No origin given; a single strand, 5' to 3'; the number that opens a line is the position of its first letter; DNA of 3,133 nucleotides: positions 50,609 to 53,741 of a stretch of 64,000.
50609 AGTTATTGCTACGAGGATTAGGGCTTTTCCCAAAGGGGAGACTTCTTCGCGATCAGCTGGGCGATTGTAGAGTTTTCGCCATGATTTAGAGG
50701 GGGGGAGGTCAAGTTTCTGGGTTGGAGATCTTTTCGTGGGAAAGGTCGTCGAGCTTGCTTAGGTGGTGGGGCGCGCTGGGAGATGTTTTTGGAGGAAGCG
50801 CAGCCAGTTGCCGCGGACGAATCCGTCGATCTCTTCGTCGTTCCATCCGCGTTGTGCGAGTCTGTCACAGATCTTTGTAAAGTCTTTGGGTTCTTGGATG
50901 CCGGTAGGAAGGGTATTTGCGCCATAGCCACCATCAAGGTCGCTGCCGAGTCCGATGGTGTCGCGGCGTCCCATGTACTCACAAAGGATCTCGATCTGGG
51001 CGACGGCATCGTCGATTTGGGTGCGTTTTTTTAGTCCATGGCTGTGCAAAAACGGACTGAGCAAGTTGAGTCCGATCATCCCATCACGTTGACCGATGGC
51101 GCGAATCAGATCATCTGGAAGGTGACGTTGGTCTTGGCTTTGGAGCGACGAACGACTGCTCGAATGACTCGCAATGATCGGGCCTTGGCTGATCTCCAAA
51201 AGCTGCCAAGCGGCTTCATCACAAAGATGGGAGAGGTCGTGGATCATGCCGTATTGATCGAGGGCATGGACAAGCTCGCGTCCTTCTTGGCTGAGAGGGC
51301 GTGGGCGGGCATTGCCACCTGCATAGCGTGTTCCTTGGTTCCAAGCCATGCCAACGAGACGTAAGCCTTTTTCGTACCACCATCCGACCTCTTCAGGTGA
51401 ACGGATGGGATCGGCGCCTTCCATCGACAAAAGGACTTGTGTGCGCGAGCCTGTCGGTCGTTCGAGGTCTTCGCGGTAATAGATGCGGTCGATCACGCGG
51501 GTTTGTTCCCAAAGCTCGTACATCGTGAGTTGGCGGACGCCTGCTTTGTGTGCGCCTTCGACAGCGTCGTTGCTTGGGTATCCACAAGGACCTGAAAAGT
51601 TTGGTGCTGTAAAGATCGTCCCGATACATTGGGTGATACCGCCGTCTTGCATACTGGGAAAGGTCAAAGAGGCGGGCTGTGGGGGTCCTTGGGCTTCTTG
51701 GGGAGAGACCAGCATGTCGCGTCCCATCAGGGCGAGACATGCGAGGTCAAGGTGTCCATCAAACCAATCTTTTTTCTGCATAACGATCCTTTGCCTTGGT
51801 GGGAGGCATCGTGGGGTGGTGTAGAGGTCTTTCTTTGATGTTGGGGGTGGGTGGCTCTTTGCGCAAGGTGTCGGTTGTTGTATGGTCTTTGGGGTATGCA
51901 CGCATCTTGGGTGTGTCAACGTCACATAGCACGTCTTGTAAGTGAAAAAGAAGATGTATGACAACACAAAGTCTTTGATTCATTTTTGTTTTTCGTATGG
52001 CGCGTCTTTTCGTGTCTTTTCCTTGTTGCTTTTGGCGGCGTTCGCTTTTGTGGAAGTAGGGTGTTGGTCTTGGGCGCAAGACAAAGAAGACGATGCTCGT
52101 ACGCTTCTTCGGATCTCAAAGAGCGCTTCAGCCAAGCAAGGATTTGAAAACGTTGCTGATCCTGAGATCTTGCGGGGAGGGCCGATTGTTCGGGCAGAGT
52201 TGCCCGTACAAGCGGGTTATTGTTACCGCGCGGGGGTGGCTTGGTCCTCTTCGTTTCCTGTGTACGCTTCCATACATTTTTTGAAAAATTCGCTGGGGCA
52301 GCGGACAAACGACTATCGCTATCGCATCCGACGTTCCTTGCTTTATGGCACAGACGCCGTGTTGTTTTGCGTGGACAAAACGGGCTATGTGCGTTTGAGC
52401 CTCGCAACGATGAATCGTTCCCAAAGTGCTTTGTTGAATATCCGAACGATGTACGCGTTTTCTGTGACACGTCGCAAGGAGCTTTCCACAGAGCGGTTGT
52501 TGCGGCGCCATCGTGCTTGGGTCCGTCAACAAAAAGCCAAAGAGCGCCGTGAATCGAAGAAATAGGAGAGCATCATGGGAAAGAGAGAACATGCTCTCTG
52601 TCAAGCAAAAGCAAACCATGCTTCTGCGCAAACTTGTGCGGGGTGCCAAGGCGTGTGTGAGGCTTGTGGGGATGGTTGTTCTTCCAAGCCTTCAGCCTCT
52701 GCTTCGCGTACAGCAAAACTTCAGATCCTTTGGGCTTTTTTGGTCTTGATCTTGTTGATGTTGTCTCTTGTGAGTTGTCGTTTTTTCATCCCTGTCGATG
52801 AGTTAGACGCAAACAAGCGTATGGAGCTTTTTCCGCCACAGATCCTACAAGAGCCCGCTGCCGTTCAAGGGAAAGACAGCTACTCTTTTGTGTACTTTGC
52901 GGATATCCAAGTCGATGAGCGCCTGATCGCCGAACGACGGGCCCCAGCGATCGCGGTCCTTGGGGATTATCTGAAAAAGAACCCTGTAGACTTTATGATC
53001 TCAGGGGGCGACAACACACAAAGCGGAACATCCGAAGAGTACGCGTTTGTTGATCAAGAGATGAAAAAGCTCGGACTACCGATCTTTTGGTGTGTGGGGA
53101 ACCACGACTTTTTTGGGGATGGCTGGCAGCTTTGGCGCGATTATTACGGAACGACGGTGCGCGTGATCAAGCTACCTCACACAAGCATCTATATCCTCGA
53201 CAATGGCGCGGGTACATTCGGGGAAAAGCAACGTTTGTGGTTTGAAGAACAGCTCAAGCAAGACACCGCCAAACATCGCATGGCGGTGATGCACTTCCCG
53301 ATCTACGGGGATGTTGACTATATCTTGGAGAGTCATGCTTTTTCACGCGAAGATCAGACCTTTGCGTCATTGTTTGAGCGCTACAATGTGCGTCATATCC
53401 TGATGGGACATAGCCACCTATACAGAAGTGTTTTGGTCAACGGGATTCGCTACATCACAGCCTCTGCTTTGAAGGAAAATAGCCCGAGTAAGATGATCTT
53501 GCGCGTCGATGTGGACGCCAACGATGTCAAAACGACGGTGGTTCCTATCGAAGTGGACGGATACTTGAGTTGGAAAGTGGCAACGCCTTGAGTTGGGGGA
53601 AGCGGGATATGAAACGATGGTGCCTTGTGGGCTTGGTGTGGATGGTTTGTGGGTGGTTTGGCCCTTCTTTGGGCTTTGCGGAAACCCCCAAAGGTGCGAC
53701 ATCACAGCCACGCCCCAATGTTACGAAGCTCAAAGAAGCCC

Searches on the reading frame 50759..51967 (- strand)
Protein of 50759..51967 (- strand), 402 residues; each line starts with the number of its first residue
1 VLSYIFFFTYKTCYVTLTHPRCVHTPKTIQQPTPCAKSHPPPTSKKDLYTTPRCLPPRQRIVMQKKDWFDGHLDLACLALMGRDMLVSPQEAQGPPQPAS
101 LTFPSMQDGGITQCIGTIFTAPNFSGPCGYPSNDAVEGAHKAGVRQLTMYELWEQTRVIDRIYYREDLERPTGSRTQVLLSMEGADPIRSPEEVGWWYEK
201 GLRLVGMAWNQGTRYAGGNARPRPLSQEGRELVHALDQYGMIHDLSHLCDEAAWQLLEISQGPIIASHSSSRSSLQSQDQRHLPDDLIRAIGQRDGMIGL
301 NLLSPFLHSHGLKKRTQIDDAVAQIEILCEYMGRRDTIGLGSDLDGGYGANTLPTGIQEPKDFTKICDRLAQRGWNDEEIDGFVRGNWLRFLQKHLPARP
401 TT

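Call 39: search_protein_families(library=pfam, proteins=[window:50759-51967:-], max_evalue=0.001)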
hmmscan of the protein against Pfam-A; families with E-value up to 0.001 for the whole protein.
window:50759-51967:- (402 aa): 1 family
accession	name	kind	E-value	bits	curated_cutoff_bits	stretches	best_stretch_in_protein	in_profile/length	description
PF01244.27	Peptidase_M19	-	2.1e-56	191.8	26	1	63-393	3-318/319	Membrane dipeptidase (Peptidase family M19)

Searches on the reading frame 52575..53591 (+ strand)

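Call 3: search_protein_families(library=pfam, proteins=[window:52575-53591:+], max_evalue=0.01)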
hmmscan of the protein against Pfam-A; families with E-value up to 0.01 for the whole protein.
window:52575-53591:+ (338 aa): 1 family
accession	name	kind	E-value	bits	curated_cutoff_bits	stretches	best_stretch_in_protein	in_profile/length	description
PF00149.33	Metallophos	-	4.3e-16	60.3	21.5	1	105-282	3-190/191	Calcineurin-like phosphoesterase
